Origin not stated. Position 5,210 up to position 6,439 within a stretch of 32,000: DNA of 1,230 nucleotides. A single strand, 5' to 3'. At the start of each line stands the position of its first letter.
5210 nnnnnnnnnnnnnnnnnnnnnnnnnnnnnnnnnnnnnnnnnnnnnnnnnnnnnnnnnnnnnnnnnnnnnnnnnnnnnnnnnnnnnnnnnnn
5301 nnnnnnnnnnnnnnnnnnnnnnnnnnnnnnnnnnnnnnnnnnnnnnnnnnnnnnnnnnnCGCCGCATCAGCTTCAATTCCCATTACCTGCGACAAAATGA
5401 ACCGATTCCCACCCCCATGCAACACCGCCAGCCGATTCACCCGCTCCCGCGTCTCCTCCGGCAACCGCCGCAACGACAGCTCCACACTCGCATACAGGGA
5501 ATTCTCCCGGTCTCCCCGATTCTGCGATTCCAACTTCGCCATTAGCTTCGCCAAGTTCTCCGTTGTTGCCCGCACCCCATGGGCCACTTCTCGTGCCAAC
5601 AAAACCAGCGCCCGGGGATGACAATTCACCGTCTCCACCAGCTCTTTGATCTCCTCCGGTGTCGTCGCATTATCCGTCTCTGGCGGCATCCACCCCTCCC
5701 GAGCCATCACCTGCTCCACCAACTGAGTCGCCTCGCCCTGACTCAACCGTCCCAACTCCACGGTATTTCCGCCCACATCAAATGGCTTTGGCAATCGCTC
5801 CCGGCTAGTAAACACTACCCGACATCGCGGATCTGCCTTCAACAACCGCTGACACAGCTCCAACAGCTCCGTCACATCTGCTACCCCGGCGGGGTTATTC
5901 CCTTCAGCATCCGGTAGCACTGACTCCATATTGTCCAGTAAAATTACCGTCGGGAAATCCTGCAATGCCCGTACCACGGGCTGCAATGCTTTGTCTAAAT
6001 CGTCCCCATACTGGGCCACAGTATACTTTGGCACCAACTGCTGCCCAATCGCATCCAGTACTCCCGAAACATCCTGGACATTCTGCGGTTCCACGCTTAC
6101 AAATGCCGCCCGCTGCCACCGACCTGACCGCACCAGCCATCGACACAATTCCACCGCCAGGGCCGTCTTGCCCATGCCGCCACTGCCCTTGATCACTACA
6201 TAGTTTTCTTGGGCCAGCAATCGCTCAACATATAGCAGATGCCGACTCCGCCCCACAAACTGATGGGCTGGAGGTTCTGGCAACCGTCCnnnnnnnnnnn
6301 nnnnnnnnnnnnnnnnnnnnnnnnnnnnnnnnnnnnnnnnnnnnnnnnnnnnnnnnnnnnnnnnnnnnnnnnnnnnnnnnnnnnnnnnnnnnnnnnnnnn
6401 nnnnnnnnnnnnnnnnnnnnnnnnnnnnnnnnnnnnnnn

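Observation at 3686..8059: Solitary 1457-aa TIR + CHAT + NB-ARC-type STAND + TPR gene: candidate dual-effector immune/cell-death sensor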

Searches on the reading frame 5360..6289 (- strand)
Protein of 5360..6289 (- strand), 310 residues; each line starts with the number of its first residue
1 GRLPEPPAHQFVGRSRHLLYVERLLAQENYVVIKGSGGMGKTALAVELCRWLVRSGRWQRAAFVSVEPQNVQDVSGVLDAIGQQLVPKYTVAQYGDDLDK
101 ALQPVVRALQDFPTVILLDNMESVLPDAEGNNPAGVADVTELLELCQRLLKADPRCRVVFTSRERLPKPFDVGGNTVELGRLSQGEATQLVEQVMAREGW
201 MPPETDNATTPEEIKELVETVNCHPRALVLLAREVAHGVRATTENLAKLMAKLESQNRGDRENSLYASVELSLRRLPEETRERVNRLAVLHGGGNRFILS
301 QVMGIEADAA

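Call 77: search_solved_structures(query=A4, max_evalue=10, show_alignments=2)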
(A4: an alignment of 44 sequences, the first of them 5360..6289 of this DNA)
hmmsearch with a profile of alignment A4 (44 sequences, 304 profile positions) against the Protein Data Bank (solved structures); distinct sequences matched with E-value up to 10: 86 (the best 60 are shown).
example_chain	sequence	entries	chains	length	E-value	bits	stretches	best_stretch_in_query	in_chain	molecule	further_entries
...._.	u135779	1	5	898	7.5e-05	25.3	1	24-110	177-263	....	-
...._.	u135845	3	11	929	7.9e-05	25.2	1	24-110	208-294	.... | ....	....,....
6j5t_G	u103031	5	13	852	9.9e-05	24.9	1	25-110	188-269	Disease resistance RPP13-like protein 4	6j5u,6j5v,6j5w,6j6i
7o9f_A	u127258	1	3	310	0.00042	22.8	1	24-146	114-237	Signal recognition particle protein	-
3zq6_A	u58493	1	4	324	0.00097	21.6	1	18-72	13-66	PUTATIVE ARSENICAL PUMP-DRIVING ATPASE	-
9fyc_A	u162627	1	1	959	0.0012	21.4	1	22-110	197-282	CC-NBS-LRR resistance protein MLA13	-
1f48_A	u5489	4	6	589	0.0012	21.3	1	19-119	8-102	ARSENITE-TRANSLOCATING ATPASE | ARSENICAL PUMP-DRIVING ATPASE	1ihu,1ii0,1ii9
7jlv_A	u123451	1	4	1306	0.0019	20.7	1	16-111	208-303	Disease resistance protein Roq1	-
7jlu_A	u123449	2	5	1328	0.002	20.6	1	16-111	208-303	Disease resistance protein Roq1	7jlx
5uj7_A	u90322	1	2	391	0.0035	19.8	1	23-190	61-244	Origin recognition complex subunit 1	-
7jpo_A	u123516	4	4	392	0.0035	19.8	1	23-190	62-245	Origin recognition complex subunit 1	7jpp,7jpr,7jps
5ujm_A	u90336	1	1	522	0.0046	19.4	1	23-190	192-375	Origin recognition complex subunit 1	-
5zme_A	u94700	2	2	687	0.013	17.9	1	17-45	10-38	ATPase ARSA1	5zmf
8rwv_A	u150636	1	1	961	0.014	17.8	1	23-190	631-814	Origin recognition complex subunit 1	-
9jbn_C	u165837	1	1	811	0.025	17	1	19-59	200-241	Probable disease resistance protein At5g04720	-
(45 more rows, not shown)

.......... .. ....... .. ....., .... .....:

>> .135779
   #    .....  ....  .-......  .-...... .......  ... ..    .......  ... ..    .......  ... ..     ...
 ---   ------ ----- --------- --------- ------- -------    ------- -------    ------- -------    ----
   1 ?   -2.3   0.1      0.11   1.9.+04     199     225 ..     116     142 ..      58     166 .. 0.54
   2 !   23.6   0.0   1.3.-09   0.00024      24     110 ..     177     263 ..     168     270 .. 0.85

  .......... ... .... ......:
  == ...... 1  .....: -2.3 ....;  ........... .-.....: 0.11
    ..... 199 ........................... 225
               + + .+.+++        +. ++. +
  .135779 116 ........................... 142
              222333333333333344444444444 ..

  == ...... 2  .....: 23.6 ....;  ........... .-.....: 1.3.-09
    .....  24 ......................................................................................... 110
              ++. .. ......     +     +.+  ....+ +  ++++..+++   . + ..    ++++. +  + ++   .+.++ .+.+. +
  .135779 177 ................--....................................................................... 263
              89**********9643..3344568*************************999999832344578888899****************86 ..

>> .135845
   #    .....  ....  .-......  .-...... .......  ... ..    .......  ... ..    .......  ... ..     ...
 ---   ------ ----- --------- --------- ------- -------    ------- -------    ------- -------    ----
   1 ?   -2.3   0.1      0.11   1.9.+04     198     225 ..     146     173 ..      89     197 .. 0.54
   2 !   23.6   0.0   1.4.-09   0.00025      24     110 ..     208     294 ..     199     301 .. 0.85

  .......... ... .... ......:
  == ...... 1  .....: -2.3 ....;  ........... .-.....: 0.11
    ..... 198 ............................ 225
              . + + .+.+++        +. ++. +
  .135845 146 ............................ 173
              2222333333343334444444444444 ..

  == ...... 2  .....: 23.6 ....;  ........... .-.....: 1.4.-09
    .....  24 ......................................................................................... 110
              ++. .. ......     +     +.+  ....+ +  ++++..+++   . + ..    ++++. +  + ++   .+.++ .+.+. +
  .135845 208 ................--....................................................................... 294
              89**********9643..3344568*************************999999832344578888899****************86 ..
